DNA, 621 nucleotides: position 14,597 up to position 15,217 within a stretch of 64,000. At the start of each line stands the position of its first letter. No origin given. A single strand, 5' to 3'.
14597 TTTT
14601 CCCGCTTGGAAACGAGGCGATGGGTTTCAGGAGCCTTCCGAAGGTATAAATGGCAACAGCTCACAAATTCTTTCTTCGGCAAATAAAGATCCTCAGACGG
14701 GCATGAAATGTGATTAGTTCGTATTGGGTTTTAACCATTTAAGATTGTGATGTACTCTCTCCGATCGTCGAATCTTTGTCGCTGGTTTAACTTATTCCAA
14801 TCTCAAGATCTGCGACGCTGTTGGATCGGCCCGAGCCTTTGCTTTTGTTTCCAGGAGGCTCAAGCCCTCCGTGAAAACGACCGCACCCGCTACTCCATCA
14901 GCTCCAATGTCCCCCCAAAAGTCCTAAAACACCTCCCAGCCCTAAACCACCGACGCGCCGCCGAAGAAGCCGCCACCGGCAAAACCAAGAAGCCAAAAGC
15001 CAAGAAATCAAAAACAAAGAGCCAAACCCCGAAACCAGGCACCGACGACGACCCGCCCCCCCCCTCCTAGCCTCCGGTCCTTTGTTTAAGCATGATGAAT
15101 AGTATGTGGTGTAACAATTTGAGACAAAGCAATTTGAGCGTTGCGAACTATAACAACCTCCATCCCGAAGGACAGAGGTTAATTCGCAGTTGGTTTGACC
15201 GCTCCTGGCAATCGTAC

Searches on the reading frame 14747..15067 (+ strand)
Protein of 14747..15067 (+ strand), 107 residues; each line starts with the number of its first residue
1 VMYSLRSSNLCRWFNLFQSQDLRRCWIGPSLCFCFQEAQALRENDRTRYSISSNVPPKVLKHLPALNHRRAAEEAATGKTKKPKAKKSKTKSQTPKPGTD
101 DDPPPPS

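Call 9: search_protein_families(library=pfam, proteins=[window:14747-15067:+], max_evalue=0.01)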
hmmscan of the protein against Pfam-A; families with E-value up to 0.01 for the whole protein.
window:14747-15067:+ (107 aa): 0 families

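Call 12: search_protein_families(library=padloc, proteins=[window:14747-15067:+], max_evalue=0.001)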
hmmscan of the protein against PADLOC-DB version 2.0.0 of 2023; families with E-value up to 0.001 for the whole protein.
window:14747-15067:+ (107 aa): 4 families
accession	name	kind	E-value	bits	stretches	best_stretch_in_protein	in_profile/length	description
PDLC02626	DrmD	-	7.4e-08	30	1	26-92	119-187/276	DrmD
PDLC02643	DrmMI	-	1.2e-07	27.9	1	35-96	1282-1338/1347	DrmMI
PDLC02644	DrmMI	-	4.5e-07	26.2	1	28-88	824-884/988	DrmMI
PDLC03618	REase_MTase_IIG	-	2e-06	23.3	1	25-80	1270-1325/1429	Type IIG restriction enzyme-methyltransferase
